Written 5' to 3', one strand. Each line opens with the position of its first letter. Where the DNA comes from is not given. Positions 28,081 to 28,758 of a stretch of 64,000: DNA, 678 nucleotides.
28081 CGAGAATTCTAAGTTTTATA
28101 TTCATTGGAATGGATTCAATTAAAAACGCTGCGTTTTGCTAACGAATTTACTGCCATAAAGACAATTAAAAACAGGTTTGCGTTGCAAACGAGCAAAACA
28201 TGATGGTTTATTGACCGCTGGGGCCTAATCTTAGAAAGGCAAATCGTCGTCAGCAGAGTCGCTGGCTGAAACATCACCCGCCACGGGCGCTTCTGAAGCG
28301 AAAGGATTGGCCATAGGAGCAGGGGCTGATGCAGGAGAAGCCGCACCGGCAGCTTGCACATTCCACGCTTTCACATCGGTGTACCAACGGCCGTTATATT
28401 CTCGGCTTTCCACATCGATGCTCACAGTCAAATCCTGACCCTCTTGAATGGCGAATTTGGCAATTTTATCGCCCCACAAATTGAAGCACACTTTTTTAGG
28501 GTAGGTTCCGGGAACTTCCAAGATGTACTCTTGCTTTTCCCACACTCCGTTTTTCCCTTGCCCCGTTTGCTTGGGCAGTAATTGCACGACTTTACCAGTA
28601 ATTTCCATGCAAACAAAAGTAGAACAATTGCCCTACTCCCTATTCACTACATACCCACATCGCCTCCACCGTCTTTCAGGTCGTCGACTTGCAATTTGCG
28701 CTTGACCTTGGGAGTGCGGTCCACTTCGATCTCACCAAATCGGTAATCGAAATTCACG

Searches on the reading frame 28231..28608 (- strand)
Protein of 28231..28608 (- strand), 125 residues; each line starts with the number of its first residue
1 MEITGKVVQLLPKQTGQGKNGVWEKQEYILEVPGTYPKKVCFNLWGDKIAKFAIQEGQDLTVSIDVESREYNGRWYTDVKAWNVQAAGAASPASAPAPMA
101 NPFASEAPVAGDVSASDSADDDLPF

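Call 12: find_encoding_contigs(protein=window:28231-28608:-, flank=3000, max_places=10)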
Protein window:28231-28608:- (125 aa): 6 contigs read that carry it; 3 places shown.
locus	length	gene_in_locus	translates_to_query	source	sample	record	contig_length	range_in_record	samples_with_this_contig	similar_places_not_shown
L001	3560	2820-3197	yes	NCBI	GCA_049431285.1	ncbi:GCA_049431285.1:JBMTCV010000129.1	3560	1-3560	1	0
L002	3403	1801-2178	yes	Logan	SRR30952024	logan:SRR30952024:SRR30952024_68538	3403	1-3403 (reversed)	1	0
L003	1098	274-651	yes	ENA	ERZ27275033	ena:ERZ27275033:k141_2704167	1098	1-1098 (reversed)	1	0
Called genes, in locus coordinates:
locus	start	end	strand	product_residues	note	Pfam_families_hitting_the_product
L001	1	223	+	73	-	?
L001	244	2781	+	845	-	PF13620:CarboxypepD_reg (weak), PF07715:Plug, PF00593:TonB_dep_Rec_b-barrel, PF14905:OMP_b-brl_3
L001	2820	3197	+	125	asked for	PF11325:DUF3127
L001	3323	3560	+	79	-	?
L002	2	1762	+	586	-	?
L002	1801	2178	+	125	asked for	PF11325:DUF3127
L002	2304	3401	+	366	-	?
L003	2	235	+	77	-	?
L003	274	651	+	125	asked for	PF11325:DUF3127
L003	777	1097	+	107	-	?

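Call 13: search_protein_families(library=pfam, proteins=[window:28231-28608:-])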
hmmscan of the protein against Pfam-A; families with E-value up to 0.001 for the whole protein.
window:28231-28608:- (125 aa): 1 family
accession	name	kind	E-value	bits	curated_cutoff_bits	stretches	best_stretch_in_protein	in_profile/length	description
PF11325.14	DUF3127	-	1.7e-33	115.1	27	1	2-84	1-84/85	Domain of unknown function (DUF3127)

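Call 15: find_related_loci(query=window:28231-28608:-, collection=genome_contigs, flank=4000)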
Query window:28231-28608:- (125 aa) in genome_contigs; peptide patterns used: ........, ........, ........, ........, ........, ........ (x = any residue, [..] = any of these).
600 stretches matched a pattern (row limit reached: there are more); 566 encode a relative of the query (tblastn E <= 1e-3); the best 80 are kept; 80 distinct loci.
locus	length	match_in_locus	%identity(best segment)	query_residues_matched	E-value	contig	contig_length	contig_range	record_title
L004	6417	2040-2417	80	1-125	5e-65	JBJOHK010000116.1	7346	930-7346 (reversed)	MAG: Bacteroidota bacterium isolate sharkriverslough_2019_sw_WHONDRS-S19S_0042_B_bin.45 scaffold_200459, whole genome sh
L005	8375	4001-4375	66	1-125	1e-49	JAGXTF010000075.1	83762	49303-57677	MAG: Bacteroidetes bacterium isolate CROMO_BS_85_0 c_000000706870, whole genome shotgun sequence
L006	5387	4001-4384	62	1-125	1e-49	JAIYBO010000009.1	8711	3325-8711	MAG: Bacteroidetes bacterium isolate E1_MAG_00050 pond_E1_MAG_00050_000000000163, whole genome shotgun sequence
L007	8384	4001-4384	63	1-125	3e-47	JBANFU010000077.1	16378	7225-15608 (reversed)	MAG: Bacteroidota bacterium isolate altamaha_2019_sw_WHONDRS-S19S_0010_B_bin.109 scaffold_2455543, whole genome shotgun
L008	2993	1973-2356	63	1-125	7e-47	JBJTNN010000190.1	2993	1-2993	MAG: Bacteroidota bacterium isolate samp_4450_semibin_61 samp_4450_932320, whole genome shotgun sequence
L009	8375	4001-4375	58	1-125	9e-46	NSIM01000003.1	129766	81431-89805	MAG: Flavobacteriales bacterium isolate Baikal-G2 Flavobacteriales-Baikal-G2-C3, whole genome shotgun sequence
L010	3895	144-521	57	1-125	1e-45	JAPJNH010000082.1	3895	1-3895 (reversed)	MAG: Chitinophagales bacterium isolate MAG22 k99_1065233, whole genome shotgun sequence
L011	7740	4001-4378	55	1-125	2e-45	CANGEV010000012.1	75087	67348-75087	MAG: Chitinophagales bacterium isolate Jr-28aug17-44 genome assembly, contig: Jr-28aug17-C359, whole genome shotgun sequ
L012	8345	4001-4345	55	1-125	2e-44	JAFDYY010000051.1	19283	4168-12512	MAG: Bacteroidetes bacterium isolate SZAS-69 LIN-412__51__length-19283, whole genome shotgun sequence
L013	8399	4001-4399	56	1-125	8e-44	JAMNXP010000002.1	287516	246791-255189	MAG: Bacteroidia bacterium isolate gw_gwSRR_metabat.15 gw_C10, whole genome shotgun sequence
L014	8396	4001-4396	54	1-125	1e-43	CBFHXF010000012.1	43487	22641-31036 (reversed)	MAG: Bacteroidia bacterium isolate Co_bin_290_permissive genome assembly, contig: Co_bin_290_permissive_c12, whole genom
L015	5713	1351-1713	55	1-125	3e-43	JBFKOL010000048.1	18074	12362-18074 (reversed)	MAG: Saprospiraceae bacterium isolate Mix_sand22.2022.08.G.27 k141_2033231_length_18074_cov_7.0000, whole genome shotgun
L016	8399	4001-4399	53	1-125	5e-43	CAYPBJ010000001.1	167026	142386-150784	MAG TPA_asm: uncultured Rhizobium sp. isolate SRP219642_co3_8 genome assembly, contig: NODE_24_length_167026_cov_35.9571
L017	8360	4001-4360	56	1-125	1e-42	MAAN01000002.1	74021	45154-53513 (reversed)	Alphaproteobacteria bacterium 46_93_T64 BD02T64_scaffold_729, whole genome shotgun sequence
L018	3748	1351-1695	55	1-125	1e-42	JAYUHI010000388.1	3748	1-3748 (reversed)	MAG: Bacteroidota bacterium isolate GFS_8370 GFS_8370_387, whole genome shotgun sequence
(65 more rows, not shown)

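Call 46: find_homologous_proteins(query=window:28231-28608:-, max_evalue=1e-25)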
Query window:28231-28608:- (125 aa): 5872 proteins with E <= 1e-25 among 8000 candidates; the best 120 are listed.
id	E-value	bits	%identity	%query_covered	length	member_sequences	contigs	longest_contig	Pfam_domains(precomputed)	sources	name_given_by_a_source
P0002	2.3e-78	278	100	100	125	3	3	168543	PF11325.15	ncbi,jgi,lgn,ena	ncbi:MAG: DUF3127 domain-containing protein [Bacteroidia bacterium]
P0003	4.4e-62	226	80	100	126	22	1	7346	PF11325.15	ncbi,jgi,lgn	ncbi:MAG: hypothetical protein RL577_1259 [Bacteroidota bacterium]|jgi:hypothetical protein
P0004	1.1e-49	186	70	98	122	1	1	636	PF11325.15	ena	-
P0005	2.1e-47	178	66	100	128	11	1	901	PF11325.15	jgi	jgi:hypothetical protein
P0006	6.1e-47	177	65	100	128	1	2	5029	PF11325.15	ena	-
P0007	1.1e-46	176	65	100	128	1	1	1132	PF11325.15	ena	-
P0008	1.5e-46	175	65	100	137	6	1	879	PF11325.15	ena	-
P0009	1.7e-46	175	65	100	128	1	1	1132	PF11325.15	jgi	-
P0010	1.8e-46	175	65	100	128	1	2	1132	PF11325.15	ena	-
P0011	1.8e-46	175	65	100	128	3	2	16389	PF11325.15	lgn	-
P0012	2.2e-46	175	65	100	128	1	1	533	PF11325.15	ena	-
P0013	3.5e-46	174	65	100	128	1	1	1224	PF11325.15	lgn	-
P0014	4.3e-46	174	64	100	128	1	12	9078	PF11325.15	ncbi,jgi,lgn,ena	-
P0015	5.9e-46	174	63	100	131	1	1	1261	PF11325.15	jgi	jgi:hypothetical protein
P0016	1.4e-45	172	65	100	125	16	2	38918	PF11325.15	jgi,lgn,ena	-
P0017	1.5e-45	172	63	100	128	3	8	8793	PF11325.15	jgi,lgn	jgi:hypothetical protein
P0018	1.7e-45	172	64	100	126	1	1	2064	PF11325.15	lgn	-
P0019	3.1e-45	171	63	100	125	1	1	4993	PF11325.15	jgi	jgi:hypothetical protein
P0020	3.2e-45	171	64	100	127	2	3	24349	PF11325.15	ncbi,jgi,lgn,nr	ncbi:MAG: DUF3127 domain-containing protein [Bacteroidia bacterium]|jgi:hypothetical protein|nr:DUF3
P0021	4.0e-45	171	63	87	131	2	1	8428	PF11325.15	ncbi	-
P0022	5.6e-45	170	64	100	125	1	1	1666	PF11325.15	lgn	-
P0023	8.7e-45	170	63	100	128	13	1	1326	PF11325.15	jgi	jgi:hypothetical protein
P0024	1.3e-44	169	63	100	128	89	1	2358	PF11325.15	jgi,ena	-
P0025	1.5e-44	169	64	100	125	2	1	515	PF11325.15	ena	-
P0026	1.6e-44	169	60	100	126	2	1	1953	PF11325.15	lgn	-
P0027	1.6e-44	169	57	100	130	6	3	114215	PF11325.15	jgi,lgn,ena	jgi:hypothetical protein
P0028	2.2e-44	168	59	100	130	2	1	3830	PF11325.15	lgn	-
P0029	2.7e-44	168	63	100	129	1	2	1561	PF11325.15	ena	-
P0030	3.5e-44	168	61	100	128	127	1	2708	PF11325.15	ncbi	-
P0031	5.2e-44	167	62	100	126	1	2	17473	PF11325.15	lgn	-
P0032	5.8e-44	167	63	100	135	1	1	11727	PF11325.15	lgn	-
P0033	6.6e-44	167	61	100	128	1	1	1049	PF11325.15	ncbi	-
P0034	7.9e-44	167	58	100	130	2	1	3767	PF11325.15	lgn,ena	-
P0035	1.1e-43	166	59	100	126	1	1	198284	PF11325.15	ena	-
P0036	2.0e-43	165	60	100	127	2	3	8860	PF11325.15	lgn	-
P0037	2.1e-43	165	56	100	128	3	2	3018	PF11325.15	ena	-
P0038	2.4e-43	165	63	100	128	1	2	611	PF11325.15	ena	-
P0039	3.1e-43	165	56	100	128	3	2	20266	PF11325.15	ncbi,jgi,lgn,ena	jgi:hypothetical protein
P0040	6.4e-43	164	60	87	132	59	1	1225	PF11325.15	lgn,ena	-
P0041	9.1e-43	163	63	100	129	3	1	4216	PF11325.15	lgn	-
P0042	1.1e-42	163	56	100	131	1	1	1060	PF11325.15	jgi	-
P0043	1.2e-42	163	57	100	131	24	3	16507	PF11325.15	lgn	-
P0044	1.6e-42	162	60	100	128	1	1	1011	PF11325.15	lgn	-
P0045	1.8e-42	162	60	100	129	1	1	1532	PF11325.15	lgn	-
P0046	1.8e-42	162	61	87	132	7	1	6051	PF11325.15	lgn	-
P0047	2.3e-42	162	55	100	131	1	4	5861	PF11325.15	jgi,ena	-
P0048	2.8e-42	162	76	73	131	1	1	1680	PF11325.15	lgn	-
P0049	3.2e-42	161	58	100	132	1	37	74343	PF11325.15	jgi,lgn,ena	-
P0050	3.6e-42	161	58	100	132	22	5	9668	PF11325.15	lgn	-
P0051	3.7e-42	161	59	100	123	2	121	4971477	PF11325.15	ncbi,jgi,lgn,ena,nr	ncbi:MAG TPA: hypothetical protein DDY13_14250 [Cytophagales bacterium]|jgi:hypothetical protein|nr:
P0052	4.5e-42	161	81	67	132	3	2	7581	PF11325.15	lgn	-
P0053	5.0e-42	161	59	100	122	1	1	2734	PF11325.15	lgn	-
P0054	6.9e-42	160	60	100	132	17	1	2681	PF11325.15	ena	-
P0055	6.9e-42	160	56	100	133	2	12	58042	PF11325.15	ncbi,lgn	-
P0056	7.9e-42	160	60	100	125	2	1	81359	PF11325.15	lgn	-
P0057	8.9e-42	160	57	100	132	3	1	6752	PF11325.15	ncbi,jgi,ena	-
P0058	9.6e-42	160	60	100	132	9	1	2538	PF11325.15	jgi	-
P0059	9.7e-42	160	76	72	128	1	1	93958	PF11325.15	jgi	jgi:hypothetical protein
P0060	1.1e-41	160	61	100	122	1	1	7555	PF11325.15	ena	-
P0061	1.3e-41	159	57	100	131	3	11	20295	PF11325.15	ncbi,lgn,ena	-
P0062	1.4e-41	159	59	100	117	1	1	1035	PF11325.15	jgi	jgi:hypothetical protein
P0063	1.6e-41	159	57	100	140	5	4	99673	PF11325.15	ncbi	-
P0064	1.8e-41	159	56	100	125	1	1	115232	PF11325.15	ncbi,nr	ncbi:MAG: DUF3127 domain-containing protein [Bacteroidetes bacterium]|nr:DUF3127 domain-containing p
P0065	1.9e-41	159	58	100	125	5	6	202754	PF11325.15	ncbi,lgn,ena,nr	ncbi:MAG: hypothetical protein CK532_01815 [Flavobacteriales bacterium]|nr:MAG: hypothetical protein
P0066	2.2e-41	159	57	100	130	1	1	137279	PF11325.15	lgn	-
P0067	2.5e-41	159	59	100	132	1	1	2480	PF11325.15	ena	-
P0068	2.5e-41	159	55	100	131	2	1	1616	PF11325.15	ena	-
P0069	2.6e-41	159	59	100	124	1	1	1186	PF11325.15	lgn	-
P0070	3.0e-41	158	61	100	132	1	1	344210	PF11325.15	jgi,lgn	jgi:hypothetical protein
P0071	3.6e-41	158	59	100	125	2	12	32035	PF11325.15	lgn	-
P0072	3.8e-41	158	59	100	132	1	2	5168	PF11325.15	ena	-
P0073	3.9e-41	158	58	99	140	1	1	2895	PF11325.15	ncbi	-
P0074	4.4e-41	158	58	100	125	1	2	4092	PF11325.15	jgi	jgi:hypothetical protein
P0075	4.4e-41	158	65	86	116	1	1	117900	PF11325.15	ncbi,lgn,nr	ncbi:MAG: DUF3127 domain-containing protein [Bacteroidales bacterium]|nr:DUF3127 domain-containing p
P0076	4.8e-41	158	58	100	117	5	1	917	PF11325.15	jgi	jgi:hypothetical protein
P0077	7.6e-41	157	65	86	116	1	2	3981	PF11325.15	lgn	-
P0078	8.7e-41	157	58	100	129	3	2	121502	PF11325.15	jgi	jgi:Domain of unknown function (DUF3127)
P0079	9.0e-41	157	56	100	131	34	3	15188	PF11325.15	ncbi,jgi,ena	-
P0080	1.1e-40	157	55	100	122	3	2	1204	PF11325.15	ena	-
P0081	1.2e-40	156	56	100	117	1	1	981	PF11325.15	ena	-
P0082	1.6e-40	156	65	86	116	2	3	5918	PF11325.15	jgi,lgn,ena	jgi:hypothetical protein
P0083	1.6e-40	156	57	100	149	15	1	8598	PF11325.15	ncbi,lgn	-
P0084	1.7e-40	156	54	100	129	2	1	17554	PF11325.15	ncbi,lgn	-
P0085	1.8e-40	156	59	100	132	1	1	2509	PF11325.15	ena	-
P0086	2.1e-40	156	56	100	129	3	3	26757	PF11325.15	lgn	-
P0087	2.2e-40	156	56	100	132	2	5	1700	PF11325.15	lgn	-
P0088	2.7e-40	155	64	86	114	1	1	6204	PF11325.15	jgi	-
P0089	3.5e-40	155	58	100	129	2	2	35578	PF11325.15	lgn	-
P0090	5.1e-40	154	63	86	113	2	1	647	PF11325.15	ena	-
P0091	6.1e-40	154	58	100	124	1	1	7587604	PF11325.15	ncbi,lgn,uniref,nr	ncbi:DUF3127 domain-containing protein [Dyadobacter sp. NIV53]|uniref:DUF3127 domain-containing prot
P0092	1.0e-39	153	60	100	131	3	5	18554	PF11325.15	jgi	jgi:hypothetical protein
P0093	1.1e-39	153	58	100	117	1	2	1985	PF11325.15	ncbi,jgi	-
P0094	1.3e-39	153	60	81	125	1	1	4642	PF11325.15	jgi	jgi:hypothetical protein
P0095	1.4e-39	153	53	100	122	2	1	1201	PF11325.15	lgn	-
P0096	1.4e-39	153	63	86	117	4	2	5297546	PF11325.15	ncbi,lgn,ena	-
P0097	1.4e-39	153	58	100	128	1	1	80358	PF11325.15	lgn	-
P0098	1.9e-39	152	54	100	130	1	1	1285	PF11325.15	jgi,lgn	jgi:hypothetical protein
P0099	2.2e-39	152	53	100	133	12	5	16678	PF11325.15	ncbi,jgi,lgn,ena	-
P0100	2.2e-39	152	56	100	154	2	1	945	PF11325.15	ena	-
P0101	2.5e-39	152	54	100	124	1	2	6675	PF11325.15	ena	-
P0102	2.8e-39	152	54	100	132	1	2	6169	PF11325.15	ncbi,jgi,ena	jgi:hypothetical protein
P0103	2.8e-39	152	57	100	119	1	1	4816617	PF11325.15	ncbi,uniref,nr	ncbi:DUF3127 domain-containing protein [Mongoliitalea daihaiensis]|uniref:DUF3127 domain-containing 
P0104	3.2e-39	152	58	100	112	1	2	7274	PF11325.15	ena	-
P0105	3.4e-39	152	53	100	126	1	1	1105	PF11325.15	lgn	-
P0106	3.4e-39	152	54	100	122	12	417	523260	PF11325.15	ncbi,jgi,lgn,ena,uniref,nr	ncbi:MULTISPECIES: DUF3127 domain-containing protein [unclassified Bacteroides]|jgi:hypothetical pro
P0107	3.6e-39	152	56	100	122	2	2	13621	PF11325.15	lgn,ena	-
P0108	3.6e-39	152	57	100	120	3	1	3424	PF11325.15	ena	-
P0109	4.4e-39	151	56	100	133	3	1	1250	PF11325.15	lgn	-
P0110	6.6e-39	151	53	100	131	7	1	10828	PF11325.15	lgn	-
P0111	6.9e-39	151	53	100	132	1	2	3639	PF11325.15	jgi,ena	jgi:hypothetical protein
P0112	7.0e-39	151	52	100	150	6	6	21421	PF11325.15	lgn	-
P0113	7.0e-39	151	57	100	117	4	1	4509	PF11325.15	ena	-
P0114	7.4e-39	151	56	100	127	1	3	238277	PF11325.15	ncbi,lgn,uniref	ncbi:DUF3127 domain-containing protein [Emticicia sp. 17c]|uniref:DUF3127 domain-containing protein 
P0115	7.4e-39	151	63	90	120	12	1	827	PF11325.15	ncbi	-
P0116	7.6e-39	151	66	68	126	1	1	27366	PF11325.15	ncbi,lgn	-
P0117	8.8e-39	150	58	100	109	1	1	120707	PF11325.15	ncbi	-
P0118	8.9e-39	150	61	92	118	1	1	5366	PF11325.15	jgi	-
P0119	9.2e-39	150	57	100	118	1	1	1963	PF11325.15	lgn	-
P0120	9.5e-39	150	55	100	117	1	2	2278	PF11325.15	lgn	-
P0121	1.0e-38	150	70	67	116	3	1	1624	PF11325.15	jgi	jgi:hypothetical protein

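Call 47: find_encoding_contigs(protein=P0016, flank=2500, max_places=4)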
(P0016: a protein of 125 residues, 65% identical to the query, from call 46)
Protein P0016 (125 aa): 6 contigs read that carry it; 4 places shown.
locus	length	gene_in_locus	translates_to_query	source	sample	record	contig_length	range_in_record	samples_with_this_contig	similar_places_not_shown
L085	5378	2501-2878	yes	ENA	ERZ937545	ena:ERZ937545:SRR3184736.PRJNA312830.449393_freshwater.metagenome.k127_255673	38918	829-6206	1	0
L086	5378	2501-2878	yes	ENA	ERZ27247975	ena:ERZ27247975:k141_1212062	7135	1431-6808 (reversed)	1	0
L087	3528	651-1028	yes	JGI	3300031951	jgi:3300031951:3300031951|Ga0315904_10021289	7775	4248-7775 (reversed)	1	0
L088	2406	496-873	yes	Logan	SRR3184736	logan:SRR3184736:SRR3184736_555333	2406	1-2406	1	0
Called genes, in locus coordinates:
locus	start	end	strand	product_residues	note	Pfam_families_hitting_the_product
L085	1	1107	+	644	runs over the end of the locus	?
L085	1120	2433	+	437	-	PF11751:PorP_SprF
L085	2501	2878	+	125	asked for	PF11325:DUF3127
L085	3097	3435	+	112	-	PF22311:DUF6970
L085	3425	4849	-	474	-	PF03853:YjeF_N, PF01256:Carb_kinase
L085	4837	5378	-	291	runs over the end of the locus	PF00781:DAGK_cat, PF19279:YegS_C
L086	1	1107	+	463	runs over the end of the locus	PF00801:PKD (faint), PF18911:PKD_4, PF13585:CHU_C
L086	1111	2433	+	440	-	PF11751:PorP_SprF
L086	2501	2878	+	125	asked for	PF11325:DUF3127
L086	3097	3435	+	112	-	PF22311:DUF6970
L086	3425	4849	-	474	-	PF03853:YjeF_N, PF01256:Carb_kinase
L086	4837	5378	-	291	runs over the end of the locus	PF00781:DAGK_cat, PF19279:YegS_C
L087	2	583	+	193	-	?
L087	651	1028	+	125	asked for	PF11325:DUF3127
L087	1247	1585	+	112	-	PF22311:DUF6970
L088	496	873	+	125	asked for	PF11325:DUF3127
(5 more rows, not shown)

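Call 48: find_encoding_contigs(protein=P0011, flank=2500, max_places=4)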
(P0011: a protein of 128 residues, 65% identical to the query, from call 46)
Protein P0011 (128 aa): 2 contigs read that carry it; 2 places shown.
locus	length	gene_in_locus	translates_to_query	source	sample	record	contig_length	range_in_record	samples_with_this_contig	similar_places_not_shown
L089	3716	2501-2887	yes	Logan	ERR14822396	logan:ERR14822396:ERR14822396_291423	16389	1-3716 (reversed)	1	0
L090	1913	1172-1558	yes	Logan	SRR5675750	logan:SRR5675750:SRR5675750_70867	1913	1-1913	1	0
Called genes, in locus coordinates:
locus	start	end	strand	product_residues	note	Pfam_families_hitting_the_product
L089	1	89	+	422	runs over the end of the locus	PF12704:MacB_PCD, PF02687:FtsX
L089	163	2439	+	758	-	PF07715:Plug, PF00593:TonB_dep_Rec_b-barrel, PF14905:OMP_b-brl_3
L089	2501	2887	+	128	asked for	PF11325:DUF3127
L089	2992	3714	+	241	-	?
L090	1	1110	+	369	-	?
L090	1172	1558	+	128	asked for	PF11325:DUF3127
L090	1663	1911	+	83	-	?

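Call 49: find_encoding_contigs(protein=P0020, flank=2500, max_places=4)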
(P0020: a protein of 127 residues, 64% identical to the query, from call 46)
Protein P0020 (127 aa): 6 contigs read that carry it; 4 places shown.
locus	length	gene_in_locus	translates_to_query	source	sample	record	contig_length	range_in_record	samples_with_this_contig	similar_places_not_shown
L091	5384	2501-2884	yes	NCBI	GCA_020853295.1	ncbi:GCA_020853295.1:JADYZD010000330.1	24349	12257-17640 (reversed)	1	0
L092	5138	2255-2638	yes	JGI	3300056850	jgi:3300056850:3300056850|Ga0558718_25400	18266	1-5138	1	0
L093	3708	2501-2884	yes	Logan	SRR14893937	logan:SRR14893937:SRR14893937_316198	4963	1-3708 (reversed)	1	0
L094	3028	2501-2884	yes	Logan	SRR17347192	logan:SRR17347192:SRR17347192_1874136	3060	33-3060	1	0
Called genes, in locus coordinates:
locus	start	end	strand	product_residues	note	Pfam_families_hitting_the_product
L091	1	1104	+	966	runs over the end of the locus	PF00801:PKD (weak), PF18911:PKD_4, PF13585:CHU_C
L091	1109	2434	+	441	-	PF11751:PorP_SprF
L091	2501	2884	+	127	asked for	PF11325:DUF3127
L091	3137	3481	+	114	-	PF22311:DUF6970 (weak)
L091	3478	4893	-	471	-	PF03853:YjeF_N, PF01256:Carb_kinase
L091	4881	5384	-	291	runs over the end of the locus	PF00781:DAGK_cat, PF19279:YegS_C (weak)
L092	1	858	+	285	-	?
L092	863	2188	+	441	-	PF11751:PorP_SprF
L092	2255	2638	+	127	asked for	PF11325:DUF3127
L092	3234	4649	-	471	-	PF03853:YjeF_N, PF01256:Carb_kinase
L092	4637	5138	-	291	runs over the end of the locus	PF00781:DAGK_cat, PF19279:YegS_C (weak)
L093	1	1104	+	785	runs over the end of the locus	?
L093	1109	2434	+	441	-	PF11751:PorP_SprF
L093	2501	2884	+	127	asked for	PF11325:DUF3127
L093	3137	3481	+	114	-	PF22311:DUF6970 (weak)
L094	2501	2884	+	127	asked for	PF11325:DUF3127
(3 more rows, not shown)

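Call 50: find_encoding_contigs(protein=P0052, flank=2500, max_places=4)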
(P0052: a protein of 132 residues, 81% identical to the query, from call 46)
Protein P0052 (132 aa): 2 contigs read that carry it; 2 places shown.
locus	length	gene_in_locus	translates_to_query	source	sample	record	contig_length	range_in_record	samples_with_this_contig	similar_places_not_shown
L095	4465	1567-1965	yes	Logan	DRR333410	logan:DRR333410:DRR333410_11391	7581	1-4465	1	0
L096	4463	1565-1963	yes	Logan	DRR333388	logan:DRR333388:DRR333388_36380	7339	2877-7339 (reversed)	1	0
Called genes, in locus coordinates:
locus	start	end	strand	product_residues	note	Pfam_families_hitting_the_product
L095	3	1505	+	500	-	?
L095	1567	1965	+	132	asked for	PF11325:DUF3127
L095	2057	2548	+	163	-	-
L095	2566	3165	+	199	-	-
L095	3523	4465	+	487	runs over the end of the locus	PF00801:PKD (weak), PF18911:PKD_4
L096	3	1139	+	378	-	?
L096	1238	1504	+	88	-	-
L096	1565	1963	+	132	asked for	PF11325:DUF3127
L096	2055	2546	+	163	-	-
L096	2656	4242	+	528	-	PF00801:PKD (weak), PF18911:PKD_4, PF00801:PKD (weak), PF18911:PKD_4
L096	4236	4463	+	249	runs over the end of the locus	PF18911:PKD_4 (weak), PF00801:PKD (faint), PF18911:PKD_4 (weak)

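Call 51: find_encoding_contigs(protein=P0020, flank=7000, max_places=3)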
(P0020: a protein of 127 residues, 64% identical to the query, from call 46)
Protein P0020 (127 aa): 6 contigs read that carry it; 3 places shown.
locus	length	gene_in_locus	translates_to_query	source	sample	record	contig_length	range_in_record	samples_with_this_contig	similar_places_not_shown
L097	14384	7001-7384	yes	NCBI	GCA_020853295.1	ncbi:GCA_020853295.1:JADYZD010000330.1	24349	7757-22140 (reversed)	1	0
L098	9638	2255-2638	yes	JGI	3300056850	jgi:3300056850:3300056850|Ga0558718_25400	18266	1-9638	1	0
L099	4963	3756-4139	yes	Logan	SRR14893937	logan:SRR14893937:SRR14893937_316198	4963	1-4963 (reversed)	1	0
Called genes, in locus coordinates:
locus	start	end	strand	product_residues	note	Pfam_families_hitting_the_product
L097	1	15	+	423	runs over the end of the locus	PF12704:MacB_PCD, PF02687:FtsX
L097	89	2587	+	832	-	PF07715:Plug, PF00593:TonB_dep_Rec_b-barrel, PF14905:OMP_b-brl_3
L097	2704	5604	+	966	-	PF00801:PKD (weak), PF18911:PKD_4, PF13585:CHU_C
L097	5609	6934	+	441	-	PF11751:PorP_SprF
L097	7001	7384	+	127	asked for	PF11325:DUF3127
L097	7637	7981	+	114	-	PF22311:DUF6970 (weak)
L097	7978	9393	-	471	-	PF03853:YjeF_N, PF01256:Carb_kinase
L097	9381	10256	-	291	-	PF00781:DAGK_cat, PF19279:YegS_C (weak)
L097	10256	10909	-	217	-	PF13709:DUF4159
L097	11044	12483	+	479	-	PF02366:PMT, PF13231:PMT_2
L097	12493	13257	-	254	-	PF02673:BacA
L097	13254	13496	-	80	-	PF11297:DUF3098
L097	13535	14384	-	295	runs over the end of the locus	PF18075:FtsX_ECD, PF02687:FtsX (weak)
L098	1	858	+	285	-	?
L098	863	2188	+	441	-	PF11751:PorP_SprF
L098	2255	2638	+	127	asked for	PF11325:DUF3127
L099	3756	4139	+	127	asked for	PF11325:DUF3127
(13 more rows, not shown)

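Call 68: find_encoding_contigs(protein=P0059, flank=2500, max_places=3)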
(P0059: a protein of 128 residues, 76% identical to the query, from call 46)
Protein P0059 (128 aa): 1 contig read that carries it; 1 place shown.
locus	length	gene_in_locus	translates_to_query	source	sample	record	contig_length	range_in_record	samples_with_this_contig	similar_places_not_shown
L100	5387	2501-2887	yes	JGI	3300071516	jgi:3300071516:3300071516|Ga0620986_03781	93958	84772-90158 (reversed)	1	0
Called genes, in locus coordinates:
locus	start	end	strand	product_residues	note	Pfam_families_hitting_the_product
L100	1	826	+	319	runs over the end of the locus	PF07715:Plug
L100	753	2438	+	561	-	PF00593:TonB_dep_Rec_b-barrel, PF14905:OMP_b-brl_3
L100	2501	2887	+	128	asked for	PF11325:DUF3127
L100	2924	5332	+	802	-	PF00801:PKD (weak), PF18911:PKD_4 (weak), PF00801:PKD (weak), PF18911:PKD_4, PF00801:PKD (weak)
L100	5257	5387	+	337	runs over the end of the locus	PF00801:PKD (faint), PF18911:PKD_4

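Call 69: find_encoding_contigs(protein=P0004, flank=1500, max_places=3)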
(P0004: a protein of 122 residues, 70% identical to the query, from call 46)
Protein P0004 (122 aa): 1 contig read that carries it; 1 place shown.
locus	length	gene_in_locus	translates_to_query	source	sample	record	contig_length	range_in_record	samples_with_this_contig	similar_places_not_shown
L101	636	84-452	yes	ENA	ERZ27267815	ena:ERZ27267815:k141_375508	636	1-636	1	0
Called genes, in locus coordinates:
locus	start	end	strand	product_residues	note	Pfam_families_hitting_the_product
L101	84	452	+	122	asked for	PF11325:DUF3127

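Call 70: find_encoding_contigs(protein=P0048, flank=1500, max_places=3)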
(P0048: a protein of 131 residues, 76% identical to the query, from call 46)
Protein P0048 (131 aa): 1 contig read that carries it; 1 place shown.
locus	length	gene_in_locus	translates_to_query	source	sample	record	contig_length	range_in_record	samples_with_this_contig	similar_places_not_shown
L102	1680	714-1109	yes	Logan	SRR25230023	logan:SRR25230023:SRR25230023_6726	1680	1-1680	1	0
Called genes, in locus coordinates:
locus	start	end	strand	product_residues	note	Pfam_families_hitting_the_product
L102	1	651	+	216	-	?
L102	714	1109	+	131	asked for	PF11325:DUF3127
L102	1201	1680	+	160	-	?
